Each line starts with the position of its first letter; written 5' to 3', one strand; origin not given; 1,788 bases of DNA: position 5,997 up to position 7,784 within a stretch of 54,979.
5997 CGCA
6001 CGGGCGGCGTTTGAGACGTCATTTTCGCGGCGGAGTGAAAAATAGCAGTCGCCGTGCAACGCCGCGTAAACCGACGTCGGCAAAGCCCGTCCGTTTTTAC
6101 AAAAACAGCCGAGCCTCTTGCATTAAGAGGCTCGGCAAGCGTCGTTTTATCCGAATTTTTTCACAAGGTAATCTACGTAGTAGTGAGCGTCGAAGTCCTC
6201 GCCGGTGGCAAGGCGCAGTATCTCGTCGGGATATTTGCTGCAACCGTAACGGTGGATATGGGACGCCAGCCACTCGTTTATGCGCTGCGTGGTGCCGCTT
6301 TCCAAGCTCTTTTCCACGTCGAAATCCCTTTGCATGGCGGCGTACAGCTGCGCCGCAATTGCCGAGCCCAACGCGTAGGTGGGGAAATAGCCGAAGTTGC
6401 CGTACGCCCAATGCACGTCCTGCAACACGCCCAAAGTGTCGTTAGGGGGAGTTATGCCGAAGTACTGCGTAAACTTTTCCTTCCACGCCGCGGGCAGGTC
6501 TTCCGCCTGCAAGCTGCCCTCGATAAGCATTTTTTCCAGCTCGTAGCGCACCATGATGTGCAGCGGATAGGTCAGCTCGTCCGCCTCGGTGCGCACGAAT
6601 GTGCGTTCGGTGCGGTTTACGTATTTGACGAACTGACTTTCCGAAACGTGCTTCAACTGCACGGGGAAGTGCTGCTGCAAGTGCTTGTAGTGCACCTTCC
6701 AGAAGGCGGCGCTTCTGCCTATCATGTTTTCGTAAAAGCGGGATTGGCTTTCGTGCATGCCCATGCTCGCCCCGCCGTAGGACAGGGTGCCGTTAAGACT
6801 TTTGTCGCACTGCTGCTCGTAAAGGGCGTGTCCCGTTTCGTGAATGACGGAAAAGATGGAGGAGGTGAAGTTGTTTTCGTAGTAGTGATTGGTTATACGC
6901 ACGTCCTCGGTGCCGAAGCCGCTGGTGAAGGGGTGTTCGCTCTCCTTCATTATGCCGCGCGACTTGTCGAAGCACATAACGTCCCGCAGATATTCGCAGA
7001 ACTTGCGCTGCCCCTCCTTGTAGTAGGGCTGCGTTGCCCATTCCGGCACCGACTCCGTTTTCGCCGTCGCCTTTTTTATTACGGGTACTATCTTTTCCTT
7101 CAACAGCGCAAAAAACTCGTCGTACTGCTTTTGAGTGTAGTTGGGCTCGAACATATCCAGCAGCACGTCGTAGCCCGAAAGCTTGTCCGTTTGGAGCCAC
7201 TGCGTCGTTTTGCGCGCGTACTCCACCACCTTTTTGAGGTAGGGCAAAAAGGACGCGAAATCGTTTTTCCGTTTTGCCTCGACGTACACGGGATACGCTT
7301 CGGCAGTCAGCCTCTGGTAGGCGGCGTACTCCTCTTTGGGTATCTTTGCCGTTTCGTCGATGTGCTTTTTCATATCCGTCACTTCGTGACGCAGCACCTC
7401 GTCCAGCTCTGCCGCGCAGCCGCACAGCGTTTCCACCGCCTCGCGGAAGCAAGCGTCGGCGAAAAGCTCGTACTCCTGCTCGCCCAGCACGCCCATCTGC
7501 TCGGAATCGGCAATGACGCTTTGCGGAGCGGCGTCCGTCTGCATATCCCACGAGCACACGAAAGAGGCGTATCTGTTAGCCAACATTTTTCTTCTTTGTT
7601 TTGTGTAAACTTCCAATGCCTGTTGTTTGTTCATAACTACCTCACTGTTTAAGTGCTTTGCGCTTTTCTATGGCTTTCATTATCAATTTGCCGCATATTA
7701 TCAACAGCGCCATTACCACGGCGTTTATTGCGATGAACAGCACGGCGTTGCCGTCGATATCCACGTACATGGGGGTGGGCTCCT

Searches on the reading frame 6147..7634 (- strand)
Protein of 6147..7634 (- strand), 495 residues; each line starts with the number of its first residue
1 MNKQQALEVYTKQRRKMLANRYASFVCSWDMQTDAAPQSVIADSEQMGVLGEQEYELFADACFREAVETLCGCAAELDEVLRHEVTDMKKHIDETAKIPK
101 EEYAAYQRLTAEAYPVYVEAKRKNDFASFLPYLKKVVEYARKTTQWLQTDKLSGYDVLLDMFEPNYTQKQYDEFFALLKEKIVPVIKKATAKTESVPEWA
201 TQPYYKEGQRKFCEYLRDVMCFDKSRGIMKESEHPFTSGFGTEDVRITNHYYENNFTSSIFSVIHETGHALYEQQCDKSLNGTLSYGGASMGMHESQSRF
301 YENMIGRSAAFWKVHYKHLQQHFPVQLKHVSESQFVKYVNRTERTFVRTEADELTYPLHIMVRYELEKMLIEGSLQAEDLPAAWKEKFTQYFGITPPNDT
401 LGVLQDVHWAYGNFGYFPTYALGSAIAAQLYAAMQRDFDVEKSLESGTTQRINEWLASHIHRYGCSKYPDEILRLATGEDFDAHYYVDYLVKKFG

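Call 77: search_protein_families(library=pfam, proteins=[window:6147-7634:-], max_evalue=0.001)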
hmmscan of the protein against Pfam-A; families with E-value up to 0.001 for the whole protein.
window:6147-7634:- (495 aa): 1 family
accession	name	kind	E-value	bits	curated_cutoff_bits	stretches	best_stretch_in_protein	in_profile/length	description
PF02074.21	Peptidase_M32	-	1.8e-158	528.6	25.1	1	19-494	11-489/489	Carboxypeptidase Taq (M32) metallopeptidase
